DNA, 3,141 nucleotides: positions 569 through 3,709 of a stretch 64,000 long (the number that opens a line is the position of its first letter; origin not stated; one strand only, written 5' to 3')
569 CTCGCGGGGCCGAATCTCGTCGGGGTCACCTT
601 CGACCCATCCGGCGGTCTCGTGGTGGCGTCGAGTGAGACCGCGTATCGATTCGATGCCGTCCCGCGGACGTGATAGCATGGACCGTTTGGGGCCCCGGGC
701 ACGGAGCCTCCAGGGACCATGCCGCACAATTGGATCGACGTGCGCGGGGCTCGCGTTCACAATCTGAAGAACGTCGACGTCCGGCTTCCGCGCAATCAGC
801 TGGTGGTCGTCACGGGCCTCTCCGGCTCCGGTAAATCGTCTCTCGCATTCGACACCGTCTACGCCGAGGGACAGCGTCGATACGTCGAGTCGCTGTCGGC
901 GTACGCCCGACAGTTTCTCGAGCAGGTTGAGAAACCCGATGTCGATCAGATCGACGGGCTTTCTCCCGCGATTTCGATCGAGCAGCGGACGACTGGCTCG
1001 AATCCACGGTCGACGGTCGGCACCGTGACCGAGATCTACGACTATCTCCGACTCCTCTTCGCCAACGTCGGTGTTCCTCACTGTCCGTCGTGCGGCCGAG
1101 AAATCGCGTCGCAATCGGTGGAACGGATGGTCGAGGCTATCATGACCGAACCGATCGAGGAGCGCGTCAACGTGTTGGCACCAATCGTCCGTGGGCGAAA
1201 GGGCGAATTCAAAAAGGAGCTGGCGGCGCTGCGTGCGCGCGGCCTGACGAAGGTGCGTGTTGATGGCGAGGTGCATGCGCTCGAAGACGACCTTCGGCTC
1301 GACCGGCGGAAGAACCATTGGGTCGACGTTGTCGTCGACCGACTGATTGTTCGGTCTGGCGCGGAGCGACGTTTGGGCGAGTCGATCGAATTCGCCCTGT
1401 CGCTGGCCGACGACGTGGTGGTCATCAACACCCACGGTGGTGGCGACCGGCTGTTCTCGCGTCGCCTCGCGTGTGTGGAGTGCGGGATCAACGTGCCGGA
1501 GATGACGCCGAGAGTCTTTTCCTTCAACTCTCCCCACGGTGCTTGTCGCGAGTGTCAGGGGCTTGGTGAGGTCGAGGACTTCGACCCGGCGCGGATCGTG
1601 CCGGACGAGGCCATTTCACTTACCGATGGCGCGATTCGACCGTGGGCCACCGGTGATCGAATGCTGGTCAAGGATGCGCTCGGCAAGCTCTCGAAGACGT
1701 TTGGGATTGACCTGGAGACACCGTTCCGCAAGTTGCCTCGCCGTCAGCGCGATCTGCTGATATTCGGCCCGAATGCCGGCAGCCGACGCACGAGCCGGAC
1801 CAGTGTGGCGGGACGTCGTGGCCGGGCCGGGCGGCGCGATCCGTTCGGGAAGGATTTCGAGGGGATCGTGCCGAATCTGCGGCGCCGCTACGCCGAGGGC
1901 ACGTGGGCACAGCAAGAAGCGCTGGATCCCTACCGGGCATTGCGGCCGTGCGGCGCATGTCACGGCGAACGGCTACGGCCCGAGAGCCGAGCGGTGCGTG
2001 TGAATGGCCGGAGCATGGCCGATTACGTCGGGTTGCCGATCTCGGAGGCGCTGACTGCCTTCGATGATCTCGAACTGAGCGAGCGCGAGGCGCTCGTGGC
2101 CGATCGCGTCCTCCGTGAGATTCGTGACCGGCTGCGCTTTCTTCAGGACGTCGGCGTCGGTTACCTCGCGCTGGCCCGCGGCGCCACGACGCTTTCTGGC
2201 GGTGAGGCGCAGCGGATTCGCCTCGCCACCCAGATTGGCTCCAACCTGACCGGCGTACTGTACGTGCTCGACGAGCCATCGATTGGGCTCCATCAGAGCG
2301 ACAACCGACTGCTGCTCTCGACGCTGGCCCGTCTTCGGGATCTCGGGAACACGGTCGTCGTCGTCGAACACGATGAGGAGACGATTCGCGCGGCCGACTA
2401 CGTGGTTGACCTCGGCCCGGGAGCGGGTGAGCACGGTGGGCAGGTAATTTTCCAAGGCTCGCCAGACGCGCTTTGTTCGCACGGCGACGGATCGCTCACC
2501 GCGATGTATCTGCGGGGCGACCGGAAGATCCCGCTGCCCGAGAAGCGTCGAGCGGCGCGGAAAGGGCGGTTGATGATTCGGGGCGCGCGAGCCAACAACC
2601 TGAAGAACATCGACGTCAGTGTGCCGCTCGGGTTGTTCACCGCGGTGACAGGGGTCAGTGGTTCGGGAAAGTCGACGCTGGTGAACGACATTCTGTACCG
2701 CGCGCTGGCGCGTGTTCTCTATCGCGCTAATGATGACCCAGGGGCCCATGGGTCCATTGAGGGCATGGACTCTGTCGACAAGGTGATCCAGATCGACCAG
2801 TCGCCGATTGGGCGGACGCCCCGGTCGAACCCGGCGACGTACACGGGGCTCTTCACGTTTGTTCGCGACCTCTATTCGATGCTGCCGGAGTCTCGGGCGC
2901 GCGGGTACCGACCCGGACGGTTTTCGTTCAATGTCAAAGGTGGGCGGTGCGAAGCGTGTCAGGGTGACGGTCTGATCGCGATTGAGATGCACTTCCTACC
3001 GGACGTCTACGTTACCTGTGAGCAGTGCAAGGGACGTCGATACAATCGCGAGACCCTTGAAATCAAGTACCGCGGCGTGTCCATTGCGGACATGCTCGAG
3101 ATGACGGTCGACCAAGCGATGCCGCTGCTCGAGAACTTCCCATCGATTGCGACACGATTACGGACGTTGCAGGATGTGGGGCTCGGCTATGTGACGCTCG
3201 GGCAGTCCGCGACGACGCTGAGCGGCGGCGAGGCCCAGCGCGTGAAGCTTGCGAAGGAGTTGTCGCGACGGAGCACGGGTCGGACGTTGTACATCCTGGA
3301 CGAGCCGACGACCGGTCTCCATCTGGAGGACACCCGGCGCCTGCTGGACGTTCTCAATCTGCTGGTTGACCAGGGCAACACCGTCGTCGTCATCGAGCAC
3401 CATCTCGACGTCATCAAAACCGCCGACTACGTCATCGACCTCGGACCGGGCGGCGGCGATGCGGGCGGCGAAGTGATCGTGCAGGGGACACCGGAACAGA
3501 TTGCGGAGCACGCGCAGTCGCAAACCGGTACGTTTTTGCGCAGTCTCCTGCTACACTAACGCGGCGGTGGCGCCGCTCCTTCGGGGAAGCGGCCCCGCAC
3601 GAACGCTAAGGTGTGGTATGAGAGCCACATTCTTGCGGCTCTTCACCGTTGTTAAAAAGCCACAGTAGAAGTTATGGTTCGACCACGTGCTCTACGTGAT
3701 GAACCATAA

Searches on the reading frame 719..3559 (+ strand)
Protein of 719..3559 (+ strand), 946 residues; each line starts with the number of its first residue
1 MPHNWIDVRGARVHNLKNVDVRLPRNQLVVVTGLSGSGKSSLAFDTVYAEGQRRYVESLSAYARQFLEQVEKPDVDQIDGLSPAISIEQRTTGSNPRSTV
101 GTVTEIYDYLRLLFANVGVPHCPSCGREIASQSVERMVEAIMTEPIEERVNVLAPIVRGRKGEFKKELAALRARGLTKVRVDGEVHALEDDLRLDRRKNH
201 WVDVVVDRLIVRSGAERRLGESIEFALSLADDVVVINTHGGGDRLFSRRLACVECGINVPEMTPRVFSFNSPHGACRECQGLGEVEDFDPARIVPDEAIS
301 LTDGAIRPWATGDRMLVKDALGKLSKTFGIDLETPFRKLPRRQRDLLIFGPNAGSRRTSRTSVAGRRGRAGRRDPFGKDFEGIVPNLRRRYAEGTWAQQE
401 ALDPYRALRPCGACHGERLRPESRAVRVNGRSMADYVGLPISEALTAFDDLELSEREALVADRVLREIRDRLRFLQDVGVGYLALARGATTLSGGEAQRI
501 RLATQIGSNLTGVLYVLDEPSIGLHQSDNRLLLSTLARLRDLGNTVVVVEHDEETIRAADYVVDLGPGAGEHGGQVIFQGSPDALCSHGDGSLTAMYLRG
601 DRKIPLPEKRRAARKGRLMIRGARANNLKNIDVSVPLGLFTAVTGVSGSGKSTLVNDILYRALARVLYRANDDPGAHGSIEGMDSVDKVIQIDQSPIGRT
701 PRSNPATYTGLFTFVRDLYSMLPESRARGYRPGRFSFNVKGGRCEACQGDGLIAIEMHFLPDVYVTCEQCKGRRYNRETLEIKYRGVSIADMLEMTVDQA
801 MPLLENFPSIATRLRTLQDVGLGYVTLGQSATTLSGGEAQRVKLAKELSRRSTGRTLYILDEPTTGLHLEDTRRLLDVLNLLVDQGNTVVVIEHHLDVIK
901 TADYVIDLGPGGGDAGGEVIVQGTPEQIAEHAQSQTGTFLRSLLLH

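Call 32: find_encoding_contigs(protein=window:719-3559:+, flank=10000, max_places=3)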
Protein window:719-3559:+ (946 aa): 2 contigs read that carry it; 2 places shown.
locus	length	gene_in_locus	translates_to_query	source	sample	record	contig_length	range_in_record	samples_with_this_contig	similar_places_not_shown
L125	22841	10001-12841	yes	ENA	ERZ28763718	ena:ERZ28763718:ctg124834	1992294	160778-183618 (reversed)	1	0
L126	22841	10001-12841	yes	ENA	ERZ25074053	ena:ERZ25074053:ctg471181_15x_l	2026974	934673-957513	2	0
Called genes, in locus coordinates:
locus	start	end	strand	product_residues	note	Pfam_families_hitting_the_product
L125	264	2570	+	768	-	PF19313:DUF5916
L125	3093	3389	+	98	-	-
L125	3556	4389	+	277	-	PF00701:DHDPS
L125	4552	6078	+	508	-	PF01435:Peptidase_M48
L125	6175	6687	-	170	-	PF00877:NLPC_P60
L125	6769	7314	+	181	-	PF01844:HNH, PF14279:HNH_5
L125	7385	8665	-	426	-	PF00872:Transposase_mut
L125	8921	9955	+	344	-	PF01833:TIG, PF08450:SGL (faint), PF24684:Vgb_lyase (weak)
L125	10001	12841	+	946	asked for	PF00005:ABC_tran (faint), PF02463:SMC_N (faint), PF13191:AAA_16 (faint), PF13304:AAA_21 (faint), PF13401:AAA_22 (faint), PF13555:AAA_29 (faint), PF17760:UvrA_inter, PF17755:UvrA_DNA-bind, +1 more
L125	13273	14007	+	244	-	PF03331:LpxC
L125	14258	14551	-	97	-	-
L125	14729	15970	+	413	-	PF00278:Orn_DAP_Arg_deC, PF02784:Orn_Arg_deC_N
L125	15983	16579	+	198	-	PF02223:Thymidylate_kin, PF13521:AAA_28 (weak)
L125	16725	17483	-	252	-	PF18912:DZR_2 (weak), PF00156:Pribosyltran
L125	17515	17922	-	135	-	PF02410:RsfS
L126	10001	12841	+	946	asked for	PF00005:ABC_tran (faint), PF02463:SMC_N (faint), PF13191:AAA_16 (faint), PF13304:AAA_21 (faint), PF13401:AAA_22 (faint), PF13555:AAA_29 (faint), PF17760:UvrA_inter, PF17755:UvrA_DNA-bind, +1 more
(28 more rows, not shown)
